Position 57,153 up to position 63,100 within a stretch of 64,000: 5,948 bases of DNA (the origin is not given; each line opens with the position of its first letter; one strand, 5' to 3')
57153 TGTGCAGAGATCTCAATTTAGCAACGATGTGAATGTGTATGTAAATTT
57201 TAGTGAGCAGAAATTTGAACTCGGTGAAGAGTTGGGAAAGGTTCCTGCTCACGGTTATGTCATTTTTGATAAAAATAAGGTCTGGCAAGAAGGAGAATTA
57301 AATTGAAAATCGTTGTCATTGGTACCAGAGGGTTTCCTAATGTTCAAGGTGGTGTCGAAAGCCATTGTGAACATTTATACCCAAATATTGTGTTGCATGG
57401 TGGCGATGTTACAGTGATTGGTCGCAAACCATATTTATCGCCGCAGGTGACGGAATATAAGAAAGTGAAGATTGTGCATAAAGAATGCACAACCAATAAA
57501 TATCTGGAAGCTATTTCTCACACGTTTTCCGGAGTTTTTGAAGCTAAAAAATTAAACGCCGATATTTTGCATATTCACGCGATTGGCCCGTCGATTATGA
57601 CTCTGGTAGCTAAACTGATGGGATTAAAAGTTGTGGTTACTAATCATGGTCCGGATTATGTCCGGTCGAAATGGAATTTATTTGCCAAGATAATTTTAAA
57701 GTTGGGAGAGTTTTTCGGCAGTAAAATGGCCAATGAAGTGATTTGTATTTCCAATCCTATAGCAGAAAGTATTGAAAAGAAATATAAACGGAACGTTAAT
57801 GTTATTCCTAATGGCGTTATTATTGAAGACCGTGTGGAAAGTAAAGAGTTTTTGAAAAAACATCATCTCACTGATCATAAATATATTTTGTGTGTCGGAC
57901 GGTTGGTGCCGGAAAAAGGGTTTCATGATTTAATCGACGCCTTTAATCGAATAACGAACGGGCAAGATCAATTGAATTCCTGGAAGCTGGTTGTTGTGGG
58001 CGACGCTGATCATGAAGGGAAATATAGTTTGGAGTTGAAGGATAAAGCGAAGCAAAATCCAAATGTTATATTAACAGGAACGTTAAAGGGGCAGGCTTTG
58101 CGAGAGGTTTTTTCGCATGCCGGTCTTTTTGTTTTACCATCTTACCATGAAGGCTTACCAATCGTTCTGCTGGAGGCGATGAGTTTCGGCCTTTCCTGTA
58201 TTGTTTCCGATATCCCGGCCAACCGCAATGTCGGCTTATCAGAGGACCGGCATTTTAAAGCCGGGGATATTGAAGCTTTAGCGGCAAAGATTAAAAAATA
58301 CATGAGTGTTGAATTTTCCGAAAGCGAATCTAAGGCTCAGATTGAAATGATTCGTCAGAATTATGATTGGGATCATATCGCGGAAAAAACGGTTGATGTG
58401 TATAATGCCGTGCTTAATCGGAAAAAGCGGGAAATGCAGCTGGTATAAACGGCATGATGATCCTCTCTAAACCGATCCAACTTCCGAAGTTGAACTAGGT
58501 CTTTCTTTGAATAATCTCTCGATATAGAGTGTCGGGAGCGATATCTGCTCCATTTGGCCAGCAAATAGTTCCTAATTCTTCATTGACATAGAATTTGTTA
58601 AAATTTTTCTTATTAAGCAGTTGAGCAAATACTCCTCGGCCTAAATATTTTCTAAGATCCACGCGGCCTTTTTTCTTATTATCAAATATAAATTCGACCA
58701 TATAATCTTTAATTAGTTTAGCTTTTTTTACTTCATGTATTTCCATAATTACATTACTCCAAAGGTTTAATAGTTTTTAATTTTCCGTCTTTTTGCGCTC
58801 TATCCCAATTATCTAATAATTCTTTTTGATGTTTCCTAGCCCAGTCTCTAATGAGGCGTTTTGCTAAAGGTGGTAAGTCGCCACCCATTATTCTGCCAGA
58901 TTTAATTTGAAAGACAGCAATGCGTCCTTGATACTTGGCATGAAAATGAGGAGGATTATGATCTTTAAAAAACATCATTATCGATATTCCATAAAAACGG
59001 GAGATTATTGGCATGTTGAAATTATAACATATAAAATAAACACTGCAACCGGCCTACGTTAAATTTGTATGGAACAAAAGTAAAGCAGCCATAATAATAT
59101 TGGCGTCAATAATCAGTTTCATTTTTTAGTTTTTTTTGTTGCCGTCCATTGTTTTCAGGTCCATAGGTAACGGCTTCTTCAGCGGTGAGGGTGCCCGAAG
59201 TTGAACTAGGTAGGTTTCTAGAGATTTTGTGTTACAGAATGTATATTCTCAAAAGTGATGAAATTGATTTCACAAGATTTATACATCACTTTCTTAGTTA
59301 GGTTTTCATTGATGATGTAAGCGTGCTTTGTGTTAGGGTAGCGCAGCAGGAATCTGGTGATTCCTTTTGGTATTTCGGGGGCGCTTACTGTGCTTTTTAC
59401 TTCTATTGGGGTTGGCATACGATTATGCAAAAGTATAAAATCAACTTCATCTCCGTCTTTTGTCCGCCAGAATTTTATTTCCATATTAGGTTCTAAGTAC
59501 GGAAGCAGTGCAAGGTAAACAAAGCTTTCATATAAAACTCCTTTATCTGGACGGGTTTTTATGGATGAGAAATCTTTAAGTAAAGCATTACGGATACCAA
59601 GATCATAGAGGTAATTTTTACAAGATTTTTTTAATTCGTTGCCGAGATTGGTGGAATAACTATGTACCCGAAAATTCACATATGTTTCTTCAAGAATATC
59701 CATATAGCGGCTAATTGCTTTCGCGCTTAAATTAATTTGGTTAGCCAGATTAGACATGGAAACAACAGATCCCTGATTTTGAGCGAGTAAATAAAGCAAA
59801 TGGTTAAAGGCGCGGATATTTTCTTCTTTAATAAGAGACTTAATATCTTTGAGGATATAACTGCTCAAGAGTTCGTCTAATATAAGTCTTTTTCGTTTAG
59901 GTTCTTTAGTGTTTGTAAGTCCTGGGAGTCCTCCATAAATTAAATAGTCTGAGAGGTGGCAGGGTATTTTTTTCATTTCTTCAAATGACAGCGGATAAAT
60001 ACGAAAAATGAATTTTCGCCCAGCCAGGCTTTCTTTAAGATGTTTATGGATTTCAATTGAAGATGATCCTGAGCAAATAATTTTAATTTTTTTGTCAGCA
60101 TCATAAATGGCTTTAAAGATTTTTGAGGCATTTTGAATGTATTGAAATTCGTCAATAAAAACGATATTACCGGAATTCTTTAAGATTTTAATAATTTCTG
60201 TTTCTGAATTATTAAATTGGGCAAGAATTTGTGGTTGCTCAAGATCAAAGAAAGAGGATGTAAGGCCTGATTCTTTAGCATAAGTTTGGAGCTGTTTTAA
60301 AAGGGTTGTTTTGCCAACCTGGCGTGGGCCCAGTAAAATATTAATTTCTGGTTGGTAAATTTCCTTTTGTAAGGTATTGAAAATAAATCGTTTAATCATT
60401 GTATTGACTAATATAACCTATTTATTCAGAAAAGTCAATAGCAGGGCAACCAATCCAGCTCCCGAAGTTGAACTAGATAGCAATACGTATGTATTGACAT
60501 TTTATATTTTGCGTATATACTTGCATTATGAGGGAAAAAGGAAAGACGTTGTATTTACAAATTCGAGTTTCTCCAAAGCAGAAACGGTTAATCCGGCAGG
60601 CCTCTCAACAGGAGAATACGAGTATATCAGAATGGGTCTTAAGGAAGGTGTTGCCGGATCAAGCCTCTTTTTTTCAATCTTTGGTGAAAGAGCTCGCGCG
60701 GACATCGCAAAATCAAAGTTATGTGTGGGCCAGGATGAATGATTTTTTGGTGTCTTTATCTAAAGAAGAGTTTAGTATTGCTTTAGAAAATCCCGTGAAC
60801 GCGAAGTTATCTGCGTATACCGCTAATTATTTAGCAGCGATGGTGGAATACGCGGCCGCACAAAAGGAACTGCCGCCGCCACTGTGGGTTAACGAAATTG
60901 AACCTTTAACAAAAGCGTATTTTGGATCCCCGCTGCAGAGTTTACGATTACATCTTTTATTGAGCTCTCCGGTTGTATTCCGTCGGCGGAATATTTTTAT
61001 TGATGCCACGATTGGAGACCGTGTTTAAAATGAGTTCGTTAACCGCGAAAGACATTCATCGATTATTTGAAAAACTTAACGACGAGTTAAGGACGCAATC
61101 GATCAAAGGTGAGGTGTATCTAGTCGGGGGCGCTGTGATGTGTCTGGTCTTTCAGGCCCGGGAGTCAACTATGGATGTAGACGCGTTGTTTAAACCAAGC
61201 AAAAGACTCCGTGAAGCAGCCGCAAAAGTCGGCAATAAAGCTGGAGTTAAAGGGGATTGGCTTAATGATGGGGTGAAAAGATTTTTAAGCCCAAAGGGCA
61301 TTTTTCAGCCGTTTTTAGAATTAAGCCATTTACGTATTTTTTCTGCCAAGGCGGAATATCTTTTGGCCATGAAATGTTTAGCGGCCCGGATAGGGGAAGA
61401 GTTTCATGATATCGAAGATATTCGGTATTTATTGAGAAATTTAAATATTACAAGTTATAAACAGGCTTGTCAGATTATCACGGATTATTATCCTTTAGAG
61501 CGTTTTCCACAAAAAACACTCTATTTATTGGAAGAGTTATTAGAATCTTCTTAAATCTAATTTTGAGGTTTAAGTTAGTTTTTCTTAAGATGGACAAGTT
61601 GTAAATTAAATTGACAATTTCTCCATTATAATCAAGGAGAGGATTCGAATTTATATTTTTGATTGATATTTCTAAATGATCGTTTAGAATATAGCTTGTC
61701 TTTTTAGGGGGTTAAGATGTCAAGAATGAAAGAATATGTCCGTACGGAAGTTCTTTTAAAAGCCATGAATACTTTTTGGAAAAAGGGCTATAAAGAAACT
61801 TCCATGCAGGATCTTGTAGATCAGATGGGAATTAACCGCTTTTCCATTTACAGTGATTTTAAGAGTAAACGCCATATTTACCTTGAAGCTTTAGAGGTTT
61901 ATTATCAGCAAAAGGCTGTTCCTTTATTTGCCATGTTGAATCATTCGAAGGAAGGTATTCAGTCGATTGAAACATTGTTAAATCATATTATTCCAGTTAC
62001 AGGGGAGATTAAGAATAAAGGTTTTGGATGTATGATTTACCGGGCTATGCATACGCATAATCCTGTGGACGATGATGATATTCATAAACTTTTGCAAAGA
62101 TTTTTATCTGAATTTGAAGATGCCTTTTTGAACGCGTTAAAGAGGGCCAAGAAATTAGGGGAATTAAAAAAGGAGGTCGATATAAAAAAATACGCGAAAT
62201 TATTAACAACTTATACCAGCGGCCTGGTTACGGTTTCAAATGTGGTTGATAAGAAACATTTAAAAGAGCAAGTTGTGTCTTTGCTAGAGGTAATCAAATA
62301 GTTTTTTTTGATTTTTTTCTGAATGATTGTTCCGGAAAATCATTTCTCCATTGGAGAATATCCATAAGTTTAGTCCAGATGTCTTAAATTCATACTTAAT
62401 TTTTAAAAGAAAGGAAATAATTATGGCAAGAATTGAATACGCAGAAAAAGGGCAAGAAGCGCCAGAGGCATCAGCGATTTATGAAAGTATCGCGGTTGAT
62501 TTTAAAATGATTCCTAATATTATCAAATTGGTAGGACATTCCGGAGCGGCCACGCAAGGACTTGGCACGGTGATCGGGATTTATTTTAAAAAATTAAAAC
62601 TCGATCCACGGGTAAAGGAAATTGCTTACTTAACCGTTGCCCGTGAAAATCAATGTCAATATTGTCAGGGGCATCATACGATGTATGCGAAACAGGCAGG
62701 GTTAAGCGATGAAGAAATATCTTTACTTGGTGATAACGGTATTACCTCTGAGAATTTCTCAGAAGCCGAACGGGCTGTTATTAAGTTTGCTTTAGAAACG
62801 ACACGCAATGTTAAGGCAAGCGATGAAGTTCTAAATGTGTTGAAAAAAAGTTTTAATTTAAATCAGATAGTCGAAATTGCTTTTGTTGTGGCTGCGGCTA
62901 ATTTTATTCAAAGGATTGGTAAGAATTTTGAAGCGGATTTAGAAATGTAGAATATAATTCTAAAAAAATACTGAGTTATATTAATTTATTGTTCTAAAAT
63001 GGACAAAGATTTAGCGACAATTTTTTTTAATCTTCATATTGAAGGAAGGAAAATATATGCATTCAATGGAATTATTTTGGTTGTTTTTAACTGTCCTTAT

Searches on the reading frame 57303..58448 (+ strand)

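Call 66: search_protein_families(library=pfam, proteins=[window:57303-58448:+], max_evalue=0.00001)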
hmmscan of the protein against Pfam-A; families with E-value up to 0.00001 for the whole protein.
window:57303-58448:+ (381 aa): 6 families
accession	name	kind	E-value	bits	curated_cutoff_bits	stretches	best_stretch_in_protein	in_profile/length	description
PF00534.26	Glycos_transf_1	-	4.2e-32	111.5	26.4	1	184-340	6-160/172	Glycosyl transferases group 1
PF13692.12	Glyco_trans_1_4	-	1.4e-29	103.6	27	1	193-334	2-140/142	Glycosyl transferases group 1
PF13439.12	Glyco_transf_4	-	6.2e-19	69.1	28.5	1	16-174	2-168/170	Glycosyltransferase Family 4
PF20706.3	GT4-conflict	-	1.2e-08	34.8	26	1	185-303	190-312/385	Family 4 Glycosyltransferase in conflict systems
PF13579.12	Glyco_trans_4_4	-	1.7e-07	32.1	29.7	1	16-171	1-158/158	Glycosyl transferase 4-like domain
PF09314.17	DUF1972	-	6.3e-06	26.3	25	0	5-163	6-175/186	Domain of unknown function (DUF1972)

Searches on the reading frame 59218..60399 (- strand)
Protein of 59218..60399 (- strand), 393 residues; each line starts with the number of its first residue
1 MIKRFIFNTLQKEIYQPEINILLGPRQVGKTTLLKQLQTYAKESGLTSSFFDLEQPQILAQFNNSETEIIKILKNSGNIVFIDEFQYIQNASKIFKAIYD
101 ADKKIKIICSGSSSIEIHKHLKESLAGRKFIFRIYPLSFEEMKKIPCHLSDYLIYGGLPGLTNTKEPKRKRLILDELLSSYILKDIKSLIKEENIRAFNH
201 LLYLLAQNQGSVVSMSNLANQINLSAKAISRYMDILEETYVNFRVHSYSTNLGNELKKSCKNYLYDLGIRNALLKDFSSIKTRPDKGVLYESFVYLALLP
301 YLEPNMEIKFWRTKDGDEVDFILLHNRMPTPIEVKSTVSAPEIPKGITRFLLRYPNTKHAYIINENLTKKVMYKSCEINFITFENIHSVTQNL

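Call 66: search_protein_families(library=pfam, proteins=[window:59218-60399:-], max_evalue=0.00001)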
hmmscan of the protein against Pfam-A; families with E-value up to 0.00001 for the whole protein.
window:59218-60399:- (393 aa): 4 families
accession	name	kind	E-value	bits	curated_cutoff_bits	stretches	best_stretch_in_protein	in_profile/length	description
PF13635.12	DUF4143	-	1.5e-35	122.7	28.1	1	184-336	2-159/160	Domain of unknown function (DUF4143)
PF13173.12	AAA_14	-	2.9e-30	105.4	27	1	18-142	3-128/129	AAA domain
PF01637.24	ATPase_2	-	3.4e-06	27.5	33.2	0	17-105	20-105/225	ATPase domain predominantly from Archaea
PF00004.35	AAA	-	6.3e-06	27.1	21.2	0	21-92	2-73/131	ATPase family associated with various cellular activities (AAA)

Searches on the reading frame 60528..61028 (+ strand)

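Call 66: search_protein_families(library=pfam, proteins=[window:60528-61028:+], max_evalue=0.00001)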
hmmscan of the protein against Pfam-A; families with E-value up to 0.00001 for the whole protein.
window:60528-61028:+ (166 aa): 1 family
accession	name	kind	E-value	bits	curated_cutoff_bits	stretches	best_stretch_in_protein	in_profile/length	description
PF08681.18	TacA1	-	3.9e-06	27.2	21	0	10-43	2-35/80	Antitoxin TacA 1-like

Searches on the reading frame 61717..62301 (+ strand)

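Call 66: search_protein_families(library=pfam, proteins=[window:61717-62301:+], max_evalue=0.00001)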
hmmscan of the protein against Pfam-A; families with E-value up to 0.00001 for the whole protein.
window:61717-62301:+ (194 aa): 1 family
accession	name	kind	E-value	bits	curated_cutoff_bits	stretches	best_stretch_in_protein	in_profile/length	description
PF00440.29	TetR_N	-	1.1e-09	38.4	24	1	15-57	4-46/47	Bacterial regulatory proteins, tetR family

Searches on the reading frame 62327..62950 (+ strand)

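Call 66: search_protein_families(library=pfam, proteins=[window:62327-62950:+], max_evalue=0.00001)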
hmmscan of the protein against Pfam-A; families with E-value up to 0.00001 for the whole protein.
window:62327-62950:+ (207 aa): 1 family
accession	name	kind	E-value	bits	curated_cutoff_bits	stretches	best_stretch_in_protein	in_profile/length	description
PF02627.25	CMD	-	7e-12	45.6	23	1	90-137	18-65/84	Carboxymuconolactone decarboxylase family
